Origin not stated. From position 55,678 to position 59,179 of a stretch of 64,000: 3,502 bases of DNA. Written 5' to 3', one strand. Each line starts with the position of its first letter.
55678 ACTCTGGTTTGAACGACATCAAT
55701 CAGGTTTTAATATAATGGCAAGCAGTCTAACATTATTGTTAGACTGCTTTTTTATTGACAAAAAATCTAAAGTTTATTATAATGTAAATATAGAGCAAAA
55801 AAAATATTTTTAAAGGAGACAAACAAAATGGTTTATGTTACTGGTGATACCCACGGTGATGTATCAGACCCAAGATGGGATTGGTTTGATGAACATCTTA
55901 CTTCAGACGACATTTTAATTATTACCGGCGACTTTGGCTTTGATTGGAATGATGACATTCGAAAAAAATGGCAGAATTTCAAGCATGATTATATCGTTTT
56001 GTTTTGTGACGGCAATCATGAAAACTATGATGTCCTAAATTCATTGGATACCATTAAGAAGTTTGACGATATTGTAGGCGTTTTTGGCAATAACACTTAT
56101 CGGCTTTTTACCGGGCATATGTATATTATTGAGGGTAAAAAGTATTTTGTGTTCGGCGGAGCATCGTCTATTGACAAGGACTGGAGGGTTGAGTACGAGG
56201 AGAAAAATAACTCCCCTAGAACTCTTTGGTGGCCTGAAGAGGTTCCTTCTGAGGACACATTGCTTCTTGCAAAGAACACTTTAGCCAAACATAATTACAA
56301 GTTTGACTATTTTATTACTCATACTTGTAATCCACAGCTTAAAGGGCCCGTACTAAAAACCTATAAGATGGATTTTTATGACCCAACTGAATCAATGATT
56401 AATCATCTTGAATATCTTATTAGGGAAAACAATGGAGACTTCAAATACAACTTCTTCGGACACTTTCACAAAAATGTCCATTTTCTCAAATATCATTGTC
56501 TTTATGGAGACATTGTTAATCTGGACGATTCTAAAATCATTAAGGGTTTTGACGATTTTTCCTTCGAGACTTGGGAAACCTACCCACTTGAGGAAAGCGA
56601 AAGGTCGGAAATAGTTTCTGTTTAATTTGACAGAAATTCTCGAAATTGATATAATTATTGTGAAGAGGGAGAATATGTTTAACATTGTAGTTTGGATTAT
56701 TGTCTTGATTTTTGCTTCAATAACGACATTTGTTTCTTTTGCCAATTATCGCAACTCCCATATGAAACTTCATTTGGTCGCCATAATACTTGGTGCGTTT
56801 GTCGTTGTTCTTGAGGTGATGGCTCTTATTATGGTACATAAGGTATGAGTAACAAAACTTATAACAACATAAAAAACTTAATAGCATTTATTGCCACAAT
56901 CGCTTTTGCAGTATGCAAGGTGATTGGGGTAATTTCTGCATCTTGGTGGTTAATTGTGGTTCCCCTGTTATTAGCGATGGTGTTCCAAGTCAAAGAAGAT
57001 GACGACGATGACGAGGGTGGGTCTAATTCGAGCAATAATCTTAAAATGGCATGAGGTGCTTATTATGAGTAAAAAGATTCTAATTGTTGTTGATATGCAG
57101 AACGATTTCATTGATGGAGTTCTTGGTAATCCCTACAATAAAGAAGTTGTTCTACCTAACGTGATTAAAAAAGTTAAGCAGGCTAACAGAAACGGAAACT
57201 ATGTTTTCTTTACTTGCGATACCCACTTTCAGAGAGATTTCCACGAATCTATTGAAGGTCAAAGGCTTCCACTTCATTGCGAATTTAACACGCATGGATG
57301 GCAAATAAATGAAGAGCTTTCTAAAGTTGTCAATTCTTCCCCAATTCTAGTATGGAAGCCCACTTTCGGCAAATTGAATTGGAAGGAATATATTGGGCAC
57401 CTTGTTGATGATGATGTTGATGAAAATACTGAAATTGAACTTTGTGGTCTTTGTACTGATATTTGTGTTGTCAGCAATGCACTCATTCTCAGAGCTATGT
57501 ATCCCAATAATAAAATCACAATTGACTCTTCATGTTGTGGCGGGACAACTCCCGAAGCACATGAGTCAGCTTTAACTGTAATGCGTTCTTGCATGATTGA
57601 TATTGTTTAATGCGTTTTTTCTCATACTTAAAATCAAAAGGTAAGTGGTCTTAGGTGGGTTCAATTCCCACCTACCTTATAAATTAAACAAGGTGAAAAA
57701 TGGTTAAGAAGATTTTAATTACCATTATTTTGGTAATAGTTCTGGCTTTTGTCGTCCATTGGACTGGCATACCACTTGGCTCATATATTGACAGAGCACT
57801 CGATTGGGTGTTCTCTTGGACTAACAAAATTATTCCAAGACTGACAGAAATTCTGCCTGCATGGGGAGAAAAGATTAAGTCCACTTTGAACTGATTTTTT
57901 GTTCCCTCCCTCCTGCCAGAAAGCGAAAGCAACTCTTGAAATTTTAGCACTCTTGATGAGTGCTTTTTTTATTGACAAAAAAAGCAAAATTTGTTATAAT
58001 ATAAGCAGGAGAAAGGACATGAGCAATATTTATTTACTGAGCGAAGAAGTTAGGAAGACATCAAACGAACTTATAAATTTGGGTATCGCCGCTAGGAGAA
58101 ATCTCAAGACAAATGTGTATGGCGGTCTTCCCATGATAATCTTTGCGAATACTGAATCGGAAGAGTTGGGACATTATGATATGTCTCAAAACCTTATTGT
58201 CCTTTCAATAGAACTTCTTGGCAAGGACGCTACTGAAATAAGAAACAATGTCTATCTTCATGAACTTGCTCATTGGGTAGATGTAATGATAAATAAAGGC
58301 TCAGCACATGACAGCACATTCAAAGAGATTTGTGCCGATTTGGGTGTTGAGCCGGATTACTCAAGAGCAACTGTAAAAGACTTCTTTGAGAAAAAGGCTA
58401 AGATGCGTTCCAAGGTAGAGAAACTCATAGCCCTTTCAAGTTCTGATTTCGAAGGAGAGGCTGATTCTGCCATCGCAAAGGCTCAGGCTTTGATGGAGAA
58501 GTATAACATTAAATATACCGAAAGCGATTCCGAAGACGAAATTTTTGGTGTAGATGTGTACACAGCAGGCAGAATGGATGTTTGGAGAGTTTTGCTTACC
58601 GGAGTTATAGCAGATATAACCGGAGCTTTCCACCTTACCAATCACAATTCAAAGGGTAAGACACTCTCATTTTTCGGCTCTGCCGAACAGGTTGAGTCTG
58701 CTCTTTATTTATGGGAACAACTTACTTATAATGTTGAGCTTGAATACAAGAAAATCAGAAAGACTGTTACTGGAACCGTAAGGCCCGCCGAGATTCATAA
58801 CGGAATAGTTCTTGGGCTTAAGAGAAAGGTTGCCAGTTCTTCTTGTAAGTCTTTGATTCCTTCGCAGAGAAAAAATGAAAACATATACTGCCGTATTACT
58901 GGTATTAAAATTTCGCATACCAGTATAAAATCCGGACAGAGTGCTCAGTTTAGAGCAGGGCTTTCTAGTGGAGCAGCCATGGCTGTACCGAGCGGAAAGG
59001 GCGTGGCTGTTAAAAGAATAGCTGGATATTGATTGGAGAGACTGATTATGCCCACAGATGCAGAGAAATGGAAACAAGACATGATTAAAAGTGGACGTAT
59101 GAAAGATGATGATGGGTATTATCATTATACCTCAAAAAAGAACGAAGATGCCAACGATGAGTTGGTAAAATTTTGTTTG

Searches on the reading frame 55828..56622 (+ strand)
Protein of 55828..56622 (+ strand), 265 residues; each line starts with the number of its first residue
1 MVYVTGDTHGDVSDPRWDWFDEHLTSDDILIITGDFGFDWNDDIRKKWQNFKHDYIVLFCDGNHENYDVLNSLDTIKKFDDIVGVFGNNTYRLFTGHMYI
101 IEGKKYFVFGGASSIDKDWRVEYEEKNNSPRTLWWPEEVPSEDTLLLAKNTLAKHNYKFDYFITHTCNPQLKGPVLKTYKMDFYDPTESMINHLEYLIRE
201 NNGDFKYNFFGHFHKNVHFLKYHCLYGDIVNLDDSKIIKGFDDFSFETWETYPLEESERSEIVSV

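Call 7: search_protein_families(library=pfam, proteins=[window:55828-56622:+], max_evalue=0.01)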
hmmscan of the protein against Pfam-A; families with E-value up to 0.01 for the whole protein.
window:55828-56622:+ (265 aa): 1 family
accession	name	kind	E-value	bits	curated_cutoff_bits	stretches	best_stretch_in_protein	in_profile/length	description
PF00149.33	Metallophos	-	2.4e-06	28.6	21.5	1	2-215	3-190/191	Calcineurin-like phosphoesterase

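Call 9: search_protein_families(library=phrogs, proteins=[window:55828-56622:+], max_evalue=0.001)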
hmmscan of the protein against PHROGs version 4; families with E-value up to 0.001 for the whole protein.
window:55828-56622:+ (265 aa): 2 families
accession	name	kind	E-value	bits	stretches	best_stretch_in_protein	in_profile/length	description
phrog_1649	-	other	6.8e-22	78.5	1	2-224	38-262/308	metallo-phosphoesterase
phrog_547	-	other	0.00069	19.8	0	20-92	66-132/245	phosphoesterase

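Call 16: search_protein_families(library=ncbifam, proteins=[window:55828-56622:+], max_evalue=0.001)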
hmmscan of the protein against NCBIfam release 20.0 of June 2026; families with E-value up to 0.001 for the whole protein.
window:55828-56622:+ (265 aa): 0 families

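Call 27: search_solved_structures(query=window:55828-56622:+, max_evalue=0.1)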
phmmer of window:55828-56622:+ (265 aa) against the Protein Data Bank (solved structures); distinct sequences matched with E-value up to 0.1: 1.
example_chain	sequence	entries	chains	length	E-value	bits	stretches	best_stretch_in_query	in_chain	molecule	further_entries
2w9s_A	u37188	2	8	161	0.016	17.8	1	49-122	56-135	DIHYDROFOLATE REDUCTASE TYPE 1 FROM TN4003 | DIHYDROFOLATE REDUCTASE TYPE 1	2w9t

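Call 49: find_homologous_proteins(query=window:55828-56622:+, max_evalue=0.00001)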
Query window:55828-56622:+ (265 aa): 1206 proteins with E <= 0.00001 among 1541 candidates; the best 120 are listed.
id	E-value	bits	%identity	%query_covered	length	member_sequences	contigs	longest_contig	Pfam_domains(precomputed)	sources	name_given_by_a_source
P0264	1.8e-177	607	96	100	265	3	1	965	PF00149.34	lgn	-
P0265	1.9e-140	485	77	100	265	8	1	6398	PF00149.34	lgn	-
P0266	4.2e-136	471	76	99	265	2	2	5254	PF00149.34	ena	-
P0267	3.4e-132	458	73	99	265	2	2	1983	PF00149.34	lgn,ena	-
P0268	4.7e-132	458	73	99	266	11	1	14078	PF00149.34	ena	-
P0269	3.4e-130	452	73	99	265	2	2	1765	PF00149.34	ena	-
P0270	4.4e-128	445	71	98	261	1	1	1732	PF00149.34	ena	-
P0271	2.1e-127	443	71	98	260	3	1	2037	PF00149.34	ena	-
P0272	3.6e-124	432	69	97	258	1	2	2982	PF00149.34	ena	-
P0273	4.1e-124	432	68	98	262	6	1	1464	PF00149.34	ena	-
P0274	9.6e-124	431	69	97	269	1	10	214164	PF00149.34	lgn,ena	-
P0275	4.4e-123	428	72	94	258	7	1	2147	PF00149.34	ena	-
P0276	6.6e-123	428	69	95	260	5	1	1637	PF00149.34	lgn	-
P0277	2.0e-122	426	68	99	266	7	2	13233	PF00149.34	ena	-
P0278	7.3e-122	424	68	97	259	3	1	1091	PF00149.34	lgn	-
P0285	3.9e-86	307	55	94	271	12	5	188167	PF00149.34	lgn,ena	-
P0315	2.8e-68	248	49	88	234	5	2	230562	PF00149.34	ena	-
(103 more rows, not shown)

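Call 50: find_encoding_contigs(protein=P0274, flank=8000, max_places=1)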
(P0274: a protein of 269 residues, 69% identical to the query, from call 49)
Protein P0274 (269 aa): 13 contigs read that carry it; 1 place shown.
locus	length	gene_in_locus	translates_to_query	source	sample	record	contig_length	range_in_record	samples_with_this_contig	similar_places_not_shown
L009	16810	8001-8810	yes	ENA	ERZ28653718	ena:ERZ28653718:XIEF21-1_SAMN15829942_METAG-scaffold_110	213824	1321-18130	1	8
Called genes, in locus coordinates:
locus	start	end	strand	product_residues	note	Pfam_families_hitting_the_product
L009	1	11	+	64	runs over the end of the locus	-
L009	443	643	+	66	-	-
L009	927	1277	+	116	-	-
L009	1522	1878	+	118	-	-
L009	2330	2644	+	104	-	-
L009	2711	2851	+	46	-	-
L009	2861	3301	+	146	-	-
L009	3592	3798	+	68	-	-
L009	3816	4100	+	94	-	-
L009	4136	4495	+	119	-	-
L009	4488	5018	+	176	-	PF00857:Isochorismatase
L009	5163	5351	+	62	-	-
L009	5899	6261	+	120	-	-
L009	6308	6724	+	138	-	-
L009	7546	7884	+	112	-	-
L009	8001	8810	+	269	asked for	PF00149:Metallophos (weak)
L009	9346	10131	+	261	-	PF01541:GIY-YIG (weak)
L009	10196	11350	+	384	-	PF17767:NAPRTase_N, PF04095:NAPRTase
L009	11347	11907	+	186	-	PF01467:CTP_transf_like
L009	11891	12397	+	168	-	PF00293:NUDIX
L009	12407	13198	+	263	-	PF02540:NAD_synthase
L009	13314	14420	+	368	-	PF21189:PHA02142, PF09414:RNA_ligase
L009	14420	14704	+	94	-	-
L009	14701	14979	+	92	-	-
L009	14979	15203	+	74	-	-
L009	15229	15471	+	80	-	-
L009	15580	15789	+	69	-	-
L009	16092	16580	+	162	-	PF11645:PDDEXK_5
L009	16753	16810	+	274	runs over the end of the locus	-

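Call 51: find_encoding_contigs(protein=P0285, flank=8000, max_places=1)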
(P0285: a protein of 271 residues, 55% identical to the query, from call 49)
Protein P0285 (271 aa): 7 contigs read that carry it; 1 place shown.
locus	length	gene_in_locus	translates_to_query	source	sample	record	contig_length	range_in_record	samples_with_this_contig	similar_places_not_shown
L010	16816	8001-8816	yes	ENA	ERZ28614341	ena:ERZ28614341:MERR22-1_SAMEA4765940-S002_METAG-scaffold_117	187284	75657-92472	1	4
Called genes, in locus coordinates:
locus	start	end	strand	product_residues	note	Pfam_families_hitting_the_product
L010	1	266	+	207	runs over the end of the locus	-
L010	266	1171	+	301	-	-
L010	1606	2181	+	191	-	PF00574:CLP_protease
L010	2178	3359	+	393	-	PF00493:MCM (weak), PF01078:Mg_chelatase (faint), PF00004:AAA, PF07724:AAA_2, PF07728:AAA_5 (weak), PF13401:AAA_22 (faint), PF10431:ClpB_D2-small (weak)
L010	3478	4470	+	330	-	-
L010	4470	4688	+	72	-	-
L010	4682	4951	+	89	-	-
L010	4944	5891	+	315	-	PF07804:HipA_C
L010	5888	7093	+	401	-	-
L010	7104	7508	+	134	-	-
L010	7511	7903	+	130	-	PF13151:DUF3990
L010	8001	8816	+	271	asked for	PF00149:Metallophos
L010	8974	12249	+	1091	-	PF09479:Flg_new, PF18998:Flg_new_2 (faint), PF09479:Flg_new, PF13306:LRR_5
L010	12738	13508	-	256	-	PF00929:RNase_T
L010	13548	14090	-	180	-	-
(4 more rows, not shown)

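Call 52: find_encoding_contigs(protein=P0315, flank=8000, max_places=1)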
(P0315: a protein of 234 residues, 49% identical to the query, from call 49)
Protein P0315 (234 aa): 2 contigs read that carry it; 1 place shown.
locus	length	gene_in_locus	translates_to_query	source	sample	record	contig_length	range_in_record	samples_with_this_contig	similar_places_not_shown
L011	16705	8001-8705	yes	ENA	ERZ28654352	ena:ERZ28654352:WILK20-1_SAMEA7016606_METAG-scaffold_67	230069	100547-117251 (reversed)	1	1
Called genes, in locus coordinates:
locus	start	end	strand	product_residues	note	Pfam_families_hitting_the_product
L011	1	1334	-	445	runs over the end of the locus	PF02812:ELFV_dehydrog_N, PF00208:ELFV_dehydrog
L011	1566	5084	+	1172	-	PF01855:POR_N, PF17147:PFOR_II, PF01558:POR, PF10371:EKR, PF13183:Fer4_8 (weak), PF13237:Fer4_10 (weak), PF12838:Fer4_7, PF02775:TPP_enzyme_C, +5 more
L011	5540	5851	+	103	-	-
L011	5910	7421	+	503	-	PF02534:T4SS-DNA_transf, PF10412:TrwB_AAD_bind, PF12696:TraG-D_C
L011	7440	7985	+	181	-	PF00574:CLP_protease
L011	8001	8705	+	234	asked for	PF00149:Metallophos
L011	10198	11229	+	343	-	PF00294:PfkB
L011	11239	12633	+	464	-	PF02614:UxaC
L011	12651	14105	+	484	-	PF16257:UxaE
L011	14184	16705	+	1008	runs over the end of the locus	PF00532:Peripla_BP_1 (weak), PF13377:Peripla_BP_3, PF00165:HTH_AraC (weak), PF12833:HTH_18, PF00165:HTH_AraC (weak)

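Call 59: predict_structure(alignment_id=A3)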
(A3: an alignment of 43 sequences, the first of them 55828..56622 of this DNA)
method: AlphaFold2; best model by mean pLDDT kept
length: 265 residues; sequences in the alignment: 43
mean_pLDDT: 90.7   pTM: 0.90
mean pLDDT of the five models: 90.7, 90.1, 89.7, 89.1, 88.2
residues with pLDDT >= 90: 192; 70-90: 56; 50-70: 11; < 50: 6
segments of 3 or more residues with pLDDT < 50: 259-261, 263-265
pLDDT, mean of each block of 10 residues (from residue 1): 95 93 97 87 87 96 91 97 96 98 98 86 79 83 98 99 96 80 90 98 98 93 96 96 84 72 41
secondary structure, 60 per line:
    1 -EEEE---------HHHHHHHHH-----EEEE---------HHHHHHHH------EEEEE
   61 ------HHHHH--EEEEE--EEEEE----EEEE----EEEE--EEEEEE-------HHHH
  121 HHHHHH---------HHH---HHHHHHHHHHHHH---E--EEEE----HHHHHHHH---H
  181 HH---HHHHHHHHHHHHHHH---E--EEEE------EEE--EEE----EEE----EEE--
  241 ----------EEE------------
elements in order: E2-5 H15-23 E29-32 H42-49 E56-60 H67-71 E74-78 E81-85 E90-93 E98-101 E104-109 H117-126 H142-154 E161-164 H169-176 H186-200 E207-210 E217-219 E222-224 E229-231 E236-238 E251-253

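Call 63: fold_search(model_id=the predicted structure, library=pdb)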
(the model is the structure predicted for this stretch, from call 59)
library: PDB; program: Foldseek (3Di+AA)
matches with E <= 10: 308; with E <= 0.001: 15
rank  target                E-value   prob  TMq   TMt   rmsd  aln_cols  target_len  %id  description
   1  4pef_A                6.6e-06  1.00  0.48  0.38   7.3       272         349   17  Dbr1 in complex with sulfate (released 2014-08-27)
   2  4peh_A                1.2e-05  1.00  0.47  0.37   8.3       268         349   19  Dbr1 in complex with synthetic linear RNA (released 2014-08-27)
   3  5uki                  1.2e-05  1.00  0.46  0.36   7.9       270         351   17  Mn2+ and Zn2+ requirements for the lariat debranching enzyme, Dbr1 (released 2018-02-21)
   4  5k73_D                1.2e-05  1.00  0.46  0.36   9.4       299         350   16  as-isolated Dbr1 with Fe(II) and Zn(II) (released 2016-12-07)
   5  5k78_B                1.5e-05  1.00  0.47  0.37   8.3       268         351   14  Dbr1 in complex with 16-mer branched RNA (released 2016-12-07)
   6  5k78_A                1.5e-05  1.00  0.46  0.37   9.1       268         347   16  Dbr1 in complex with 16-mer branched RNA (released 2016-12-07)
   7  4pei_E                4.0e-05  1.00  0.47  0.37   7.5       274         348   15  Dbr1 in complex with synthetic branched RNA analog (released 2014-08-27)
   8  4peg_C                4.2e-05  1.00  0.49  0.38   7.9       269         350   18  Dbr1 in complex with guanosine-5'-monophosphate (released 2014-08-27)
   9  5k77_A                6.3e-05  1.00  0.46  0.37   8.7       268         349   15  Dbr1 in complex with 7-mer branched RNA (released 2016-12-07)
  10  5b49_A                2.3e-04  1.00  0.42  0.46  11.6       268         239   16  Crystal structure of LpxH with manganese from Pseudomonas aeruginosa (released 2016-09-28)
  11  8ro2_L1               3.0e-04  1.00  0.49  0.48   6.1       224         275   14  Integrative Structure of the human intron lariat Spliceosome (ILS'') (released 2024-09-18)
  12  5b4a_A                3.2e-04  1.00  0.42  0.46  11.6       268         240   15  Crystal structure of LpxH with lipid X in spacegroup P21 (released 2016-09-28)
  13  8ro1_L1               3.6e-04  1.00  0.49  0.29   5.0       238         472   13  Structure of the C. elegans Intron Lariat Spliceosome double-primed for disassembly (ILS'') (released 2024-08-07)
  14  6unc_B                8.9e-04  0.99  0.38  0.36  10.9       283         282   16  The crystal structure of Phosphopantetheinyl Hydrolase (PptH) from Mycobacterium tuberculosis (released 2020-04-22)
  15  6unc_A                9.9e-04  0.99  0.39  0.37   9.4       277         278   17  The crystal structure of Phosphopantetheinyl Hydrolase (PptH) from Mycobacterium tuberculosis (released 2020-04-22)
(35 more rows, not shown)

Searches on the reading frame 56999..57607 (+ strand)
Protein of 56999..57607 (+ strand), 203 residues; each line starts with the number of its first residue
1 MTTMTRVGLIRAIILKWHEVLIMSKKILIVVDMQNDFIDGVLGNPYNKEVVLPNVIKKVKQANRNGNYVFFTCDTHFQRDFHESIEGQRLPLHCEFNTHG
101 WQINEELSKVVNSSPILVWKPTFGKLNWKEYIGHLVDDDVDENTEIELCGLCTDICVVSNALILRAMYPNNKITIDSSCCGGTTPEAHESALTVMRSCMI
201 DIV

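Call 7: search_protein_families(library=pfam, proteins=[window:56999-57607:+], max_evalue=0.01)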
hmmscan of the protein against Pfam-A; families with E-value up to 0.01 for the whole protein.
window:56999-57607:+ (203 aa): 2 families
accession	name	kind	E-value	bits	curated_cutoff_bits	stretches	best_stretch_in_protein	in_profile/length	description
PF00857.26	Isochorismatase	-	8.1e-24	85.1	27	1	27-201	2-169/175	Isochorismatase domain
PF10927.13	DUF2738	-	0.0021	17.6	23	1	73-175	90-190/236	Protein of unknown function (DUF2738)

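Call 9: search_protein_families(library=phrogs, proteins=[window:56999-57607:+], max_evalue=0.001)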
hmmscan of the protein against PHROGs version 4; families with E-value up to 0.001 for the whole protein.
window:56999-57607:+ (203 aa): 1 family
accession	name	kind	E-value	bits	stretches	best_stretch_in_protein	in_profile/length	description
phrog_19305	-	unknown function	4e-34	119.2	1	23-203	1-197/199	-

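Call 16: search_protein_families(library=ncbifam, proteins=[window:56999-57607:+], max_evalue=0.001)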
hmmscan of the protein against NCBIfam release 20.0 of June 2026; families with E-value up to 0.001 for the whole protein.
window:56999-57607:+ (203 aa): 1 family
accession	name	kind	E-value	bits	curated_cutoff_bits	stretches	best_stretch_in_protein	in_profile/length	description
NF050097.1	BiurAmidohydBiuH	equivalog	0.0002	20.9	370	0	99-195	112-201/221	biuret amidohydrolase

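Call 82: search_solved_structures(query=window:56999-57607:+, max_evalue=0.00001)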
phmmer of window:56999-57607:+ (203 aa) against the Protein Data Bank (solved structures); distinct sequences matched with E-value up to 0.00001: 6.
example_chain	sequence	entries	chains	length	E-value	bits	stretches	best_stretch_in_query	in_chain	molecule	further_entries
6kua_A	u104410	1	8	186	1.3e-10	44.5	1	24-196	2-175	Cysteine hydrolase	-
5zn8_A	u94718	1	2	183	2e-10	43.9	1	25-196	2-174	Isochorismatase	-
6a8l_A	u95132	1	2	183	7e-10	42.1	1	25-196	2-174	Isochorismatase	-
1ilw_A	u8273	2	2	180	1e-08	38.3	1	24-202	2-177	180 aa long hypothetical Pyrazinamidase/nicotinamidase | 180aa long hypothetical Pyrazinamidase/Nicotinamidase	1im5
3s2s_A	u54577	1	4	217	2.6e-06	30.5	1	25-196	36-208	Putative pyrazinamidase/nicotinamidase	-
3o90_A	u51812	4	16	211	6e-06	29.3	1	26-193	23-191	nicotinamidase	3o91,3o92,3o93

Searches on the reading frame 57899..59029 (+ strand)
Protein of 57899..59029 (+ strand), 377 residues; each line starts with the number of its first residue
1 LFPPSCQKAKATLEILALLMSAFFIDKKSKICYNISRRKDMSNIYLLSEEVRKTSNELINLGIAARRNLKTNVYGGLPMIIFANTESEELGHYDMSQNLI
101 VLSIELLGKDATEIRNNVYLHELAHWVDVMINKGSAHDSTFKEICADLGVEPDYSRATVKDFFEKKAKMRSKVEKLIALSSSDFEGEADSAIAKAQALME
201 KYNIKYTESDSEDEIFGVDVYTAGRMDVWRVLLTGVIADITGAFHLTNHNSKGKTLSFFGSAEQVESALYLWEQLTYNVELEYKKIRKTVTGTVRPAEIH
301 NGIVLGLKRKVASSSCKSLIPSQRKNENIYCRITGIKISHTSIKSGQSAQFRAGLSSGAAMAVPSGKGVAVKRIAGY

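Call 7: search_protein_families(library=pfam, proteins=[window:57899-59029:+], max_evalue=0.01)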
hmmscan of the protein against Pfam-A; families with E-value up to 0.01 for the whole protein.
window:57899-59029:+ (377 aa): 3 families
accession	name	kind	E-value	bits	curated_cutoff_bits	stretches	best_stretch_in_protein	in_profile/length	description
PF10979.13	DUF2786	-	5.6e-12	45.9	23.9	1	168-204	1-38/40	Protein of unknown function (DUF2786)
PF23771.1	DUF7168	-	2.2e-08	34.3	25.5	1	212-312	8-109/140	Domain of unknown function (DUF7168)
PF10263.15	SprT-like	-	3.1e-06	27.4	25.6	1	87-152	30-99/108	SprT-like family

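Call 9: search_protein_families(library=phrogs, proteins=[window:57899-59029:+], max_evalue=0.001)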
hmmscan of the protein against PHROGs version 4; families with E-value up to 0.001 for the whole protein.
window:57899-59029:+ (377 aa): 5 families
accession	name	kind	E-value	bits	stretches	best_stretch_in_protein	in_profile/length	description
phrog_421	-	unknown function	9.5e-22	78.6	1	165-362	5-160/241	unknown function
phrog_3768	-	unknown function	3.5e-08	34.6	1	82-205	44-129/216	-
phrog_6445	-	unknown function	3.7e-05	24.7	1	88-187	36-127/180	-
phrog_6361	-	unknown function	3.9e-05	24.4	1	98-168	68-136/203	-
phrog_24857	-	unknown function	0.00068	20.7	0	112-151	64-102/171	-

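Call 16: search_protein_families(library=ncbifam, proteins=[window:57899-59029:+], max_evalue=0.001)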
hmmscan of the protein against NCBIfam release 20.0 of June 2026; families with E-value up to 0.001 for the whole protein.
window:57899-59029:+ (377 aa): 1 family
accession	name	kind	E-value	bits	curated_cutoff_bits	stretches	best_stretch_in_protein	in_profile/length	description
TIGR04338.1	HEXXH_Rv0185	hypoth_equivalog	0.00083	19.2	90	0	88-148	81-139/161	TIGR04338 family metallohydrolase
